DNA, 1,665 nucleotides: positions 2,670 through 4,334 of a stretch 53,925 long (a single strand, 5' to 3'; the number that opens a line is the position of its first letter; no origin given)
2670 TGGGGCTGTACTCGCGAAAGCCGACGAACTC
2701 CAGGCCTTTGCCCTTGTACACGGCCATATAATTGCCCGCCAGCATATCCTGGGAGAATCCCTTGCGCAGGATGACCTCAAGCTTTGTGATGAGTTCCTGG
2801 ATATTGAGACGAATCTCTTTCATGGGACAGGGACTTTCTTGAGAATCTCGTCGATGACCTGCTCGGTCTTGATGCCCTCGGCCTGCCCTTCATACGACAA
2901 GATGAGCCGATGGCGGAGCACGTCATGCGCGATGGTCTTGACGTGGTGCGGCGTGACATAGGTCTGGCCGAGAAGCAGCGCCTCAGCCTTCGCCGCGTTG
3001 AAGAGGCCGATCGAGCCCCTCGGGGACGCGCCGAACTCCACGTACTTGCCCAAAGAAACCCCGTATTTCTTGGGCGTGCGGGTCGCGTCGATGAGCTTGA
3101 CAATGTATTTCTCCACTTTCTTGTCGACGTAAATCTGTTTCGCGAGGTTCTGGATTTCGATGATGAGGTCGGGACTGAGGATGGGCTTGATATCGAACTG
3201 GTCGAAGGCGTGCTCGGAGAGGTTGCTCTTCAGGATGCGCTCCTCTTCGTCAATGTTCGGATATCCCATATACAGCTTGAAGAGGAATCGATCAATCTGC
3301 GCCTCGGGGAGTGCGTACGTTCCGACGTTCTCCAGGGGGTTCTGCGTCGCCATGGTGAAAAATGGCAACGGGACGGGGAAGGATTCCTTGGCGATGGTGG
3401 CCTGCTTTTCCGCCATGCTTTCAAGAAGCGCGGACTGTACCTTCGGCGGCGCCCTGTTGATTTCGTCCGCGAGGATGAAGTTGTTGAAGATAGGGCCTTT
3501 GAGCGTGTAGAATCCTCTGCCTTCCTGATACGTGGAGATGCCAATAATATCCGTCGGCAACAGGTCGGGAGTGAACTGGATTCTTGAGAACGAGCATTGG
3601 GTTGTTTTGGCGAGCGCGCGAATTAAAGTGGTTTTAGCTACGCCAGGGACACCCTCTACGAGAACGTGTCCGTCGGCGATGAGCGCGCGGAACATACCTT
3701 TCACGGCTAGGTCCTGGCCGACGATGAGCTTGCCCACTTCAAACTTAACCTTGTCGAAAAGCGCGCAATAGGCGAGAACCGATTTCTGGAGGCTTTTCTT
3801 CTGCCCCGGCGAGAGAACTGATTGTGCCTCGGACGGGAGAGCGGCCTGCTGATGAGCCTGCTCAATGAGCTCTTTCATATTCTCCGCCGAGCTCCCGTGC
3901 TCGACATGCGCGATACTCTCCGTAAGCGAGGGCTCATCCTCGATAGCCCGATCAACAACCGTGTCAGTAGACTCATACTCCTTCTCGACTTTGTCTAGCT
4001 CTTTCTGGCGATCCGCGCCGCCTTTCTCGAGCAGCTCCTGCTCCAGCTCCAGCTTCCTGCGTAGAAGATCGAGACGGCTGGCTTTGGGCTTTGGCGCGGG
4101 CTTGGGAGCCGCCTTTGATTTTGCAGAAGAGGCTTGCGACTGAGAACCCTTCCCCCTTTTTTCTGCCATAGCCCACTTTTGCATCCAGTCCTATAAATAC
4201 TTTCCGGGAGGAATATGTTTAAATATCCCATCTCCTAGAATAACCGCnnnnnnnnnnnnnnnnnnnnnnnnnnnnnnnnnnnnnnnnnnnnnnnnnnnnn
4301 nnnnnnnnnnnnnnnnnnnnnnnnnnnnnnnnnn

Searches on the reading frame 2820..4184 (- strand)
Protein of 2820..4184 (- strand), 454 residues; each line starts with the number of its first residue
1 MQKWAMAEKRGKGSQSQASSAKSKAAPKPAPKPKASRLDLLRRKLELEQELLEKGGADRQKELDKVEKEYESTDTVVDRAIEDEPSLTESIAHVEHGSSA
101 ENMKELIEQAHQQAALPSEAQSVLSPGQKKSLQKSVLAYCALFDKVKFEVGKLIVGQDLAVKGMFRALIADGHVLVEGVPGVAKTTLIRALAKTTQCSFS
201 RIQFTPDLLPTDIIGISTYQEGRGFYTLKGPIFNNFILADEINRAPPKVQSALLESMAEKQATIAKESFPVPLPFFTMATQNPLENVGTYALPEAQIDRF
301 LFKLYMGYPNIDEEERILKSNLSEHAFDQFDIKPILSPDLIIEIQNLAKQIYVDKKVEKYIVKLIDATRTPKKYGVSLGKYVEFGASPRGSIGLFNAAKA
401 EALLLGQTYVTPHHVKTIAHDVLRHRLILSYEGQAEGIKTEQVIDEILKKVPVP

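Call 6: search_protein_families(library=pfam, proteins=[window:2820-4184:-], max_evalue=0.1)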
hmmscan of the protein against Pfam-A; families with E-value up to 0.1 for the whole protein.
window:2820-4184:- (454 aa): 11 families
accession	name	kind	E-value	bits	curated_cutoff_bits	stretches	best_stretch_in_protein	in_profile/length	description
PF07726.17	AAA_3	-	1.8e-56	190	27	1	173-302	1-131/131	ATPase family associated with various cellular activities (AAA)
PF17863.7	AAA_lid_2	-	1.2e-19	70.2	22.7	1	381-447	8-74/74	AAA lid domain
PF07728.20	AAA_5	-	1.1e-11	45.3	22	1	173-300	1-139/139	AAA domain (dynein-related subfamily)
PF20030.5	bpMoxR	-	6.2e-09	35.7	27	1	149-323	9-183/205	MoxR domain in the MoxR-vWA-beta-propeller ternary systems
PF00004.35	AAA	-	0.00013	22.9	21.2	1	174-271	1-99/131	ATPase family associated with various cellular activities (AAA)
PF00493.29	MCM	-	0.0044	16.6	23.3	1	164-268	50-156/224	MCM P-loop domain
PF13191.12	AAA_16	-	0.0098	16.8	32.6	1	172-194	25-47/167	AAA ATPase domain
PF05496.18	RuvB_N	-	0.011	15.9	27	1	172-257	34-108/159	Holliday junction DNA helicase RuvB P-loop domain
PF01443.25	Viral_helicase1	-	0.028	14.7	21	1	175-246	2-72/228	Viral superfamily 1 RNA helicase core domain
PF20720.3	nSTAND3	-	0.052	13.7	27.2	0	164-194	10-40/155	Novel STAND NTPase 3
PF12128.14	DUF3584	-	0.062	11.2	31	1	161-191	7-37/1191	Protein of unknown function (DUF3584)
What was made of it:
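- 2820..4184 (-): MoxR-family AAA+ ATPase with an N-terminal Lys/Ala/Pro-rich extension of about 140 aa. Pfam AAA_3 1.8e-56, AAA_lid_2 1.2e-19, bpMoxR 6e-9 (call 6).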

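Call 66: search_dna_similar(query=window:2820-4181:-, collection=plasmids, mode=protein, max_rows=40, max_evalue=1e-30)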
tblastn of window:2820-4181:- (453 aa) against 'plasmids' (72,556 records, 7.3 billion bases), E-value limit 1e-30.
Records with a match: 422; places in all: 451; records where one place covers at least 80% of the query: 1.
Best place of each record, by identity: <60% 422.
By first word of the organism name: Ralstonia 137; Rhizobium 73; Sinorhizobium 28; Paracoccus 13; Ensifer 9; Azospirillum 9; Halorussus 9; Haladaptatus 9; Vibrio 7; Natrinema 6; and 70 more.
By predicted mobility (MOB-suite, as given by PLSDB): non-mobilizable 239; mobilizable 161; conjugative 22.
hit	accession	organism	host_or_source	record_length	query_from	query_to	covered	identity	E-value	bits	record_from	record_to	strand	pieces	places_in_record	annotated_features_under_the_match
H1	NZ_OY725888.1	Bacteroides finegoldii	-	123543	129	453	72%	48.0%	6e-95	320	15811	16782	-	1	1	AAA family ATPase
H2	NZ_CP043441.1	Cupriavidus campinensis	cell culture,soil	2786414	141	453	69%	48.9%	4e-94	318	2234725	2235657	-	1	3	none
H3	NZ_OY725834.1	Parabacteroides distasonis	-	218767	129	453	72%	46.8%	8e-94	317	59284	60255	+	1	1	AAA family ATPase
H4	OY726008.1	Phocaeicola massiliensis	-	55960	129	453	72%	46.5%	9e-93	314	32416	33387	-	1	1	record has no annotation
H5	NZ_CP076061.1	Cupriavidus sp. EM10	Pure-cultured cell,sewage water sludge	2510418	141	453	69%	48.3%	1e-91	311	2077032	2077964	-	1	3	none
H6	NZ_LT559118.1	Nonomuraea gerenzanensis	-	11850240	142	453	69%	48.4%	2e-88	301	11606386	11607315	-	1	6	none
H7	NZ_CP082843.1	Prevotella nigrescens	-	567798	149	453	67%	49.4%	2e-93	316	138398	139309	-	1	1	AAA family ATPase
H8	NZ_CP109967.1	Catenovulum adriaticum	algae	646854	142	453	69%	48.2%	9e-88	300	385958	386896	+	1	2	MoxR family ATPase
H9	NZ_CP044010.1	Rhizobium sp. BG6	Prosopis cineraria,pure bacterial ...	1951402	149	452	67%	49.4%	2e-83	287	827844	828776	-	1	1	none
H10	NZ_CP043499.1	Rhizobium grahamii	Prosopis cineraria,pure bacterial ...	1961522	149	452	67%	49.4%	2e-83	287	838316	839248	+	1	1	none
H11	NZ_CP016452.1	Sinorhizobium sp. RAC02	Microbial isolate,Algal phycosphere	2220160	149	452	67%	49.4%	2e-83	287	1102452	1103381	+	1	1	none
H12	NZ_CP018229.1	Rhizobium leguminosarum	Vavilovia formosa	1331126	149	452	67%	49.2%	5e-85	291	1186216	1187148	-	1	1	record has no annotation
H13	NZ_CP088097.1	Rhizobium sp. SU303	cell culture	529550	149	452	67%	49.2%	1e-84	291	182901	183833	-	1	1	MoxR family ATPase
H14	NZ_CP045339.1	Vibrio sp. THAF190c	pure culture,Surface of a polyethylene ...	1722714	127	450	72%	46.2%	5e-85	291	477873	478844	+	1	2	none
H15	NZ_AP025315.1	Fulvitalea axinellae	-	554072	149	452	67%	49.0%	4e-86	295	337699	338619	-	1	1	AAA family ATPase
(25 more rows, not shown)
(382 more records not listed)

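Call 67: get_annotated_region(hit=H1, flank=7000)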
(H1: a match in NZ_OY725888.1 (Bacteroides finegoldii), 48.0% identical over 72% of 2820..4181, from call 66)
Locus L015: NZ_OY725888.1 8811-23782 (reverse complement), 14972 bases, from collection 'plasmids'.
description: Bacteroides finegoldii strain Bacteroides finegoldii TSDC17.2-1.1 plasmid 78, complete sequence
organism: Bacteroides finegoldii (NCBI taxid 338188)
taxonomy: Bacteria; Bacteroidota; Bacteroidia; Bacteroidales; Bacteroidaceae; Bacteroides; Bacteroides finegoldii
host: -; source: -; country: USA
typing (MOB-suite, as given by PLSDB): non-mobilizable
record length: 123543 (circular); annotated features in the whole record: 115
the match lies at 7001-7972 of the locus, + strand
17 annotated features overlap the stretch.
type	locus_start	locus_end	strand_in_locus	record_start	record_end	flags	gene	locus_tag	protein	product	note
CDS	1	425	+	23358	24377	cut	tsaD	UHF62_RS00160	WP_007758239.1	tRNA (adenosine(37)-N6)-threonylcarbamoyltransferase complex transferase subunit TsaD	GO:0006400 - tRNA modification [Evidence IEA]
CDS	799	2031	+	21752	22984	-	-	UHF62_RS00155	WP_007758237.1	competence/damage-inducible protein A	-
CDS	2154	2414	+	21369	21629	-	rpmB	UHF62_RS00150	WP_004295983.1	50S ribosomal protein L28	GO:0006412 - translation [Evidence IEA]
CDS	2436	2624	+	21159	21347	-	rpmG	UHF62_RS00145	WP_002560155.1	50S ribosomal protein L33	GO:0006412 - translation [Evidence IEA]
CDS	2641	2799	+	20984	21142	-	-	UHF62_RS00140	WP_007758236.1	DUF4295 domain-containing protein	-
CDS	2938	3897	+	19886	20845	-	ftsY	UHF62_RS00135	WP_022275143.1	signal recognition particle-docking protein FtsY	GO:0009306 - protein secretion [Evidence IEA]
CDS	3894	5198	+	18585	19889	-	rimO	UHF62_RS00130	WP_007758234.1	30S ribosomal protein S12 methylthiotransferase RimO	GO:0018339 - peptidyl-L-beta-methylthioaspartic acid biosynthetic process from peptidyl-aspartic acid [Evidence IEA]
CDS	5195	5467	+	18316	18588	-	-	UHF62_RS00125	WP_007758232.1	HU family DNA-binding protein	GO:0030261 - chromosome condensation [Evidence IEA]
CDS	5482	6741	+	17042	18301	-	-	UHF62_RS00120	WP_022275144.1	HU family DNA-binding protein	-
CDS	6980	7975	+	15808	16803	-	-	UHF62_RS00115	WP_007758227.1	AAA family ATPase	-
CDS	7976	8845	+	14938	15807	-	-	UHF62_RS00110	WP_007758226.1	DUF58 domain-containing protein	-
CDS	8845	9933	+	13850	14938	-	-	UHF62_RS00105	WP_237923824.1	BatD family protein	-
CDS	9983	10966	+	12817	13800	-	-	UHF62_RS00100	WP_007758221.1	VWA domain-containing protein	-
CDS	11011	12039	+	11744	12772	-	-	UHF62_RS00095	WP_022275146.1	VWA domain-containing protein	-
CDS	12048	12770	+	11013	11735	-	-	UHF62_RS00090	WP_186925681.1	tetratricopeptide repeat protein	-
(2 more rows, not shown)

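Call 68: get_annotated_region(hit=H8, flank=7000)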
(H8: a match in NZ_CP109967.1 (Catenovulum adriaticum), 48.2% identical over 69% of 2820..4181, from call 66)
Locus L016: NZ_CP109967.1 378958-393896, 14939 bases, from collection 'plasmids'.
description: Catenovulum adriaticum strain TS8 plasmid pCadTS8_2, complete sequence
organism: Catenovulum adriaticum (NCBI taxid 2984846)
taxonomy: Bacteria; Pseudomonadota; Gammaproteobacteria; Alteromonadales; Alteromonadaceae; Catenovulum; Catenovulum adriaticum
host: -; source: algae; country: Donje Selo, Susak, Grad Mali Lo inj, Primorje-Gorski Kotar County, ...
typing (MOB-suite, as given by PLSDB): non-mobilizable
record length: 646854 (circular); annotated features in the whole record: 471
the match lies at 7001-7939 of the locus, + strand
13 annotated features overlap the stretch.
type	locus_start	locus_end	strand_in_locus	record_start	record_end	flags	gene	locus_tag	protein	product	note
CDS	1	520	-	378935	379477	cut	-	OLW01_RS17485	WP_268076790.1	DUF1566 domain-containing protein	-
CDS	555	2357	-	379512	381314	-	-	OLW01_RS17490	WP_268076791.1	DUF1566 domain-containing protein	-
CDS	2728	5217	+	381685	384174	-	-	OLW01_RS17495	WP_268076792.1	EAL domain-containing protein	-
CDS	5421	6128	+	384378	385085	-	-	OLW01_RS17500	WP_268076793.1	DUF6445 family protein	-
CDS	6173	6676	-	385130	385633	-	-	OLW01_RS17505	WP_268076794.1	DNA-deoxyinosine glycosylase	GO:0006285 - base-excision repair, AP site formation [Evidence IEA]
CDS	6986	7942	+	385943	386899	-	-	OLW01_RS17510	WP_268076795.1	MoxR family ATPase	-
CDS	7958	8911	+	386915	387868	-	-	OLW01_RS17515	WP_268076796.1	DUF58 domain-containing protein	-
CDS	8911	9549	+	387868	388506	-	-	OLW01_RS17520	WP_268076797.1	DUF4381 domain-containing protein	-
CDS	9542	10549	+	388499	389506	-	-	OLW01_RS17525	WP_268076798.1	VWA domain-containing protein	-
CDS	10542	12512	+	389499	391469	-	-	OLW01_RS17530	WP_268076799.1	VWA domain-containing protein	-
CDS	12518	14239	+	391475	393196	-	-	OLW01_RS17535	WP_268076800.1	BatD family protein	-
CDS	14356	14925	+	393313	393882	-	-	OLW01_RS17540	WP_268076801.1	sigma-70 family RNA polymerase sigma factor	-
CDS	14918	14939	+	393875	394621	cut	-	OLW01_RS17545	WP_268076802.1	DUF3379 family protein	-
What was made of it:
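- On Bat-type MoxR operon: Compare the Bacteroides and Catenovulum operons (calls 67, 68).
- In Proteobacteria a DUF4381 gene sits inside the operon between DUF58 and BatA (call 68).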

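Call 69: search_dna_similar(query=window:2820-4181:-, collection=plasmids, mode=protein, max_rows=60, max_evalue=1e-30, rows=spread)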
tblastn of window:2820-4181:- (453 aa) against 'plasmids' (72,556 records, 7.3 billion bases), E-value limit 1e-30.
Records with a match: 422; places in all: 451; records where one place covers at least 80% of the query: 1.
Best place of each record, by identity: <60% 422.
By first word of the organism name: Ralstonia 137; Rhizobium 73; Sinorhizobium 28; Paracoccus 13; Ensifer 9; Azospirillum 9; Halorussus 9; Haladaptatus 9; Vibrio 7; Natrinema 6; and 70 more.
By predicted mobility (MOB-suite, as given by PLSDB): non-mobilizable 239; mobilizable 161; conjugative 22.
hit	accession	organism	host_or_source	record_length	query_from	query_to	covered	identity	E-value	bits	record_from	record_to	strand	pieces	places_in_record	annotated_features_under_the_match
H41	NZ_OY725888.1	Bacteroides finegoldii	-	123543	129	453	72%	48.0%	6e-95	320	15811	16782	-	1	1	AAA family ATPase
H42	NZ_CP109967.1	Catenovulum adriaticum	algae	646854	142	453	69%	48.2%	9e-88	300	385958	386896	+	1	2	MoxR family ATPase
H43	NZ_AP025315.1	Fulvitalea axinellae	-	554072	149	452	67%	49.0%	4e-86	295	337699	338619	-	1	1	AAA family ATPase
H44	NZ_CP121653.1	Rhizobium sp. CB3171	Calliandra calothyrsus,cell culture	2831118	149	452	67%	48.9%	2e-83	287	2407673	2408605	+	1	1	record has no annotation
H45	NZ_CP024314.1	Rhizobium sp. NXC24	Phaseolus vulgaris,cell culture,plant ...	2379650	149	452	67%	48.6%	7e-83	285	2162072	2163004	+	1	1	record has no annotation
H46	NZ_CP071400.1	Rhizobium leguminosarum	lentil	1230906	149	452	67%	48.2%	2e-83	287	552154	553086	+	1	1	record has no annotation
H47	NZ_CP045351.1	Vibrio aquimaris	pure culture,Non-filtered water from ...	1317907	128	450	71%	45.4%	4e-84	289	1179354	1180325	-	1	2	none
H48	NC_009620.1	Sinorhizobium medicae WSM419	-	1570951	149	450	67%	48.2%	6e-79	274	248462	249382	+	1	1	none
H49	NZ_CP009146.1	Sinorhizobium meliloti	Medicago orbicularis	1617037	149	450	67%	47.9%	3e-79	275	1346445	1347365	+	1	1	none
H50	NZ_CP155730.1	Sagittula stellata E-37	Pure Culture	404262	141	452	69%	46.0%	8e-84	288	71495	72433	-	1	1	MoxR family ATPase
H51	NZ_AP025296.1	Persicobacter psychrovividus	-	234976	153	453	66%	47.2%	6e-81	280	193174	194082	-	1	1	MoxR family ATPase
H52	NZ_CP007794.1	Azospirillum argentinense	Triticum aestivum L.,Root,wheat ...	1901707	144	452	68%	45.7%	1e-81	281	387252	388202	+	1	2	record has no annotation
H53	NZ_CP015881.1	Ensifer adhaerens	silty clay loam soil (pH 6.1)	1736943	149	452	67%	46.3%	4e-78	271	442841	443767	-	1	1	none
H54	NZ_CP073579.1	Photobacterium sp. GJ3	-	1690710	153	450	66%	46.5%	6e-81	280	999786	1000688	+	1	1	record has no annotation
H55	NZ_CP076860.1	Mycobacterium avium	Homo sapiens,sputum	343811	115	453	75%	40.2%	2e-70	249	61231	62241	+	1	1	MoxR family ATPase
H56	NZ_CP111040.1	Haladaptatus caseinilyticus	cell culture,sediment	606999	139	453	70%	42.5%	8e-70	248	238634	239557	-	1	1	MoxR family ATPase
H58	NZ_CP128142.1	Bacillus mycoides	bacterial isolate,field soil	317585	138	453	70%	41.0%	9e-66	236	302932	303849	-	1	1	AAA family ATPase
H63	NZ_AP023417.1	Vescimonas fastidiosa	Homo sapiens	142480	141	453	69%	39.8%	8e-62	224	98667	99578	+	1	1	MoxR family ATPase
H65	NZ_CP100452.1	Halomarina sp. BCD28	cell culture,sediment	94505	148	453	68%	40.4%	3e-63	229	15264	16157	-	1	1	MoxR family ATPase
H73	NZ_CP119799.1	Halomontanus rarus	cell culture,sediment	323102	148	453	68%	39.4%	5e-65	233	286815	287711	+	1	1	MoxR family ATPase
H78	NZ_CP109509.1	Streptomyces sp. NBC_01422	-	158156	148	453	68%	38.4%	8e-61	221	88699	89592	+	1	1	MoxR family ATPase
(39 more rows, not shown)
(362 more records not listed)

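Call 70: get_annotated_region(hit=H56, flank=7000)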
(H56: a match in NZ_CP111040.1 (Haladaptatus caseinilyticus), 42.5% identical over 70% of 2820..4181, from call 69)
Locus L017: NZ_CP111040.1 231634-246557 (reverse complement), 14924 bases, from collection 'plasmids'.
description: Haladaptatus caseinilyticus strain ZJ1 plasmid unnamed4, complete sequence
organism: Haladaptatus caseinilyticus (NCBI taxid 2993314)
taxonomy: Archaea; Euryarchaeota; Halobacteria; Halobacteriales; Haladaptataceae; Haladaptatus; Haladaptatus caseinilyticus
host: -; source: cell culture,sediment; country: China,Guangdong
typing (MOB-suite, as given by PLSDB): non-mobilizable
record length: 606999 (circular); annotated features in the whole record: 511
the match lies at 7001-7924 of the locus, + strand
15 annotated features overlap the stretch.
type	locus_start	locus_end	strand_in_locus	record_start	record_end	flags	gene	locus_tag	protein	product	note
CDS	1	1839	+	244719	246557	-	-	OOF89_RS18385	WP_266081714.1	ABC transporter substrate-binding protein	-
CDS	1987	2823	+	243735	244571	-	-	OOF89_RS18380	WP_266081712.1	phosphatase PAP2 family protein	-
CDS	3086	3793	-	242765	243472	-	-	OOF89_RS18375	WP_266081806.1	ABC transporter ATP-binding protein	-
CDS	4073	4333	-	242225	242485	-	-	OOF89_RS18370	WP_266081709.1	PRC-barrel domain-containing protein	-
CDS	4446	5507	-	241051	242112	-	-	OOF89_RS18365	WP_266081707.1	DUF4350 domain-containing protein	-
CDS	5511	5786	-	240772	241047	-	-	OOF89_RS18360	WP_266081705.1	hypothetical protein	-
CDS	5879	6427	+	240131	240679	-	-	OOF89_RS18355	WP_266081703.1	metal-dependent hydrolase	-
CDS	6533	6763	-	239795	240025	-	-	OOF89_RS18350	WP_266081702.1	hypothetical protein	-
CDS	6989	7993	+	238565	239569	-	-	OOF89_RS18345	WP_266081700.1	MoxR family ATPase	-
CDS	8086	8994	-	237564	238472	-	-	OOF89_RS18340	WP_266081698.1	hypothetical protein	-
CDS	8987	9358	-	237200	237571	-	-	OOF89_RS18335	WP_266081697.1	hypothetical protein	-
CDS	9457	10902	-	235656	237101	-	-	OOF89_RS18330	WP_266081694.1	DUF58 domain-containing protein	-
CDS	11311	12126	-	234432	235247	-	-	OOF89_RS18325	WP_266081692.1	DUF5821 family protein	-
CDS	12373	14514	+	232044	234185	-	-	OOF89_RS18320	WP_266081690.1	carboxypeptidase-like regulatory domain-containing protein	-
CDS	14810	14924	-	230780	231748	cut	-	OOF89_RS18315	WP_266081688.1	NDP-sugar synthase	-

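Call 71: get_annotated_region(hit=H78, flank=7000)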
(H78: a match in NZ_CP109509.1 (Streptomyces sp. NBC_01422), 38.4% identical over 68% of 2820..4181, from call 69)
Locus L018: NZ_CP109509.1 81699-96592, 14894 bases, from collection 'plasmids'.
description: Streptomyces sp. NBC_01422 plasmid unnamed1, complete sequence
organism: Streptomyces sp. NBC_01422 (NCBI taxid 2903859)
taxonomy: Bacteria; Actinomycetota; Actinomycetes; Kitasatosporales; Streptomycetaceae; Streptomyces; Streptomyces sp. NBC 01422
host: -; source: -; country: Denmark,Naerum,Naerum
typing (MOB-suite, as given by PLSDB): non-mobilizable
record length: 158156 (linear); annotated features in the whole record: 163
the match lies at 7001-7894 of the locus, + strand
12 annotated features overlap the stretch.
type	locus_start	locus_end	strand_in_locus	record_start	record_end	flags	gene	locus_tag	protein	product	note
CDS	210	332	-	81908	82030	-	-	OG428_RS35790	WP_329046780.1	hypothetical protein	-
CDS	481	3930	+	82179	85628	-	dnaE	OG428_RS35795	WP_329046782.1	DNA polymerase III subunit alpha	GO:0006260 - DNA replication [Evidence IEA]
CDS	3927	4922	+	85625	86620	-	-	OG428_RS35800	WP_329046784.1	helix-hairpin-helix domain-containing protein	-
CDS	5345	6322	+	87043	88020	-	-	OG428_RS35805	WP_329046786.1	DUF4129 domain-containing protein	-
CDS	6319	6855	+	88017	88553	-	-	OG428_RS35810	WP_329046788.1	hypothetical protein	-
CDS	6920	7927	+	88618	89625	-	-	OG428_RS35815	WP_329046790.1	MoxR family ATPase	-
CDS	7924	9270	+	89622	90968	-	-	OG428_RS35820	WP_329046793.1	DUF58 domain-containing protein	-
CDS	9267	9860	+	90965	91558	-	-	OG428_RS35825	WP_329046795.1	hypothetical protein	-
CDS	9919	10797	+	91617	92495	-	-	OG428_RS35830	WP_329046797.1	DNA ligase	-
CDS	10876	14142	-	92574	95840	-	-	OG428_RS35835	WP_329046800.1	hypothetical protein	-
CDS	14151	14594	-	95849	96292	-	-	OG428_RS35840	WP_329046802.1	pilus assembly protein TadG-related protein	-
CDS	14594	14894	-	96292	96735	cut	-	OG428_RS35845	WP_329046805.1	TadE/TadG family type IV pilus assembly protein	-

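Call 72: get_annotated_region(hit=H73, flank=7000)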
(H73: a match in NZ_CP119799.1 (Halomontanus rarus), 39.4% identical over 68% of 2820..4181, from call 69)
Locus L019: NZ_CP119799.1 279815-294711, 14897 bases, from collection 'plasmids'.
description: Halomontanus rarus strain TS33 plasmid unnamed3, complete sequence
organism: Halomontanus rarus (NCBI taxid 3034020)
taxonomy: Archaea; Euryarchaeota; Halobacteria; Halobacteriales; Natrialbaceae; Halomontanus; Halomontanus rarus
host: -; source: cell culture,sediment; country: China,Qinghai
typing (MOB-suite, as given by PLSDB): non-mobilizable
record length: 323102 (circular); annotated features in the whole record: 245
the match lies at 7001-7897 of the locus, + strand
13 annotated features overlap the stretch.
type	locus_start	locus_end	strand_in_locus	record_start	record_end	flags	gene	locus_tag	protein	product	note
CDS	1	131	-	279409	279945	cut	-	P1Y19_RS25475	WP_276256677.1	hypothetical protein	-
CDS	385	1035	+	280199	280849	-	-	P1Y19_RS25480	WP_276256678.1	Yip1 family protein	GO:0006888 - endoplasmic reticulum to Golgi vesicle-mediated transport [Evidence IEA]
CDS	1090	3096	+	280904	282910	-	-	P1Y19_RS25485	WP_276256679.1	ABC transporter substrate-binding protein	-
CDS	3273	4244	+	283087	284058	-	-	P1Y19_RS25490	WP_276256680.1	DUF4129 domain-containing protein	-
CDS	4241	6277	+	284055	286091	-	-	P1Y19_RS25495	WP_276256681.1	DUF58 domain-containing protein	-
CDS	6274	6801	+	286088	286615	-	-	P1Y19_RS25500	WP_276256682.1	hypothetical protein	-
CDS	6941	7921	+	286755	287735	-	-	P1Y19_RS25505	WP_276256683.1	MoxR family ATPase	-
CDS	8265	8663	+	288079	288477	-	-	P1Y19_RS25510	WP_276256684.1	hypothetical protein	-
CDS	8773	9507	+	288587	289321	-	-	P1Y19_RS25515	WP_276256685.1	sugar phosphate isomerase/epimerase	-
CDS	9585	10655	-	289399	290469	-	-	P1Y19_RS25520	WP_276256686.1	Gfo/Idh/MocA family oxidoreductase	-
CDS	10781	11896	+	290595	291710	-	-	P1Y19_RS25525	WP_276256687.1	hypothetical protein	-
CDS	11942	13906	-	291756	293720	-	-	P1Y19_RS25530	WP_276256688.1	SUMF1/EgtB/PvdO family nonheme iron enzyme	-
CDS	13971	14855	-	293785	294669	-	-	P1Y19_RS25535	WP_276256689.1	dihydrodipicolinate synthase family protein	GO:0009436 - glyoxylate catabolic process [Evidence IEA]; GO:0071704 - organic substance metabolic process [Evidence ...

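Call 94: get_annotated_region(hit=H65, flank=6000)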
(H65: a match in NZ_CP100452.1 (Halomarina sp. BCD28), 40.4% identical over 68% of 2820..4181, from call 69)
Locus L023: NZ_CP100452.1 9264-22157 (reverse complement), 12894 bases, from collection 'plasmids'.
description: Halomarina sp. BCD28 plasmid unnamed4, complete sequence
organism: Halomarina sp. BCD28 (NCBI taxid 2961595)
taxonomy: Archaea; Euryarchaeota; Halobacteria; Halobacteriales; Haloarculaceae; Halomarina; Halomarina sp. BCD28
host: -; source: cell culture,sediment; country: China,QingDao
typing (MOB-suite, as given by PLSDB): non-mobilizable
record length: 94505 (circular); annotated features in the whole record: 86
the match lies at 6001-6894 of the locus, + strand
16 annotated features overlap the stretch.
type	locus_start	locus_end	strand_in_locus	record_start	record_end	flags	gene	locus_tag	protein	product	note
CDS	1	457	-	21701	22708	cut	-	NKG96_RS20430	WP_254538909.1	glycosyltransferase family 2 protein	-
CDS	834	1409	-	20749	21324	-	-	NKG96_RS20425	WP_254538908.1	metal-dependent hydrolase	-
CDS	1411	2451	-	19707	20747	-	-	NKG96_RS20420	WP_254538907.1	DUF1616 domain-containing protein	-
CDS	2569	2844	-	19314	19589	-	-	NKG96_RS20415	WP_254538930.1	PadR family transcriptional regulator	-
CDS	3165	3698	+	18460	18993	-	-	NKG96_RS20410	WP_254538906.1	hypothetical protein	-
CDS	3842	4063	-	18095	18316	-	-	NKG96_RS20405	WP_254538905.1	hypothetical protein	-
CDS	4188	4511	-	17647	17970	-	-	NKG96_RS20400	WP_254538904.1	HalOD1 output domain-containing protein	-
CDS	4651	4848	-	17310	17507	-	-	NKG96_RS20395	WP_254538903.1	hypothetical protein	-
CDS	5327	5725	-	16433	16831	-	-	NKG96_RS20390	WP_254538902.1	hypothetical protein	-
CDS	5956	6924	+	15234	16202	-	-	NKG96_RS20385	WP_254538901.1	MoxR family ATPase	-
CDS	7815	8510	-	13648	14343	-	-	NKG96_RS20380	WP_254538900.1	hypothetical protein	-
CDS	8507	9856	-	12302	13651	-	-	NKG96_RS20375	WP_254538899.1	DUF58 domain-containing protein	-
CDS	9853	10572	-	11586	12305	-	-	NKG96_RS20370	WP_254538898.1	hypothetical protein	-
CDS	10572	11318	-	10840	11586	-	-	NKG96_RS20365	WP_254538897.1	DUF4129 domain-containing protein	-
CDS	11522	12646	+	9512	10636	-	-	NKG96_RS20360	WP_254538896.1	glycosyl hydrolase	-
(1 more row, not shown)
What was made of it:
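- On DUF4129 (PF13559): Bona fide DUF4129 genes beside MoxR/DUF58 are seen in calls 71, 72 and 94.
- Closest known: DUF4129. Same: The gene lies beside MoxR and DUF58 (calls 71, 72, 94).
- DUF4129 or DUF4381 genes lie beside MoxR-DUF58 in Streptomyces, Halomontanus, Halomarina and Catenovulum (calls 68, 71, 72, 94).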
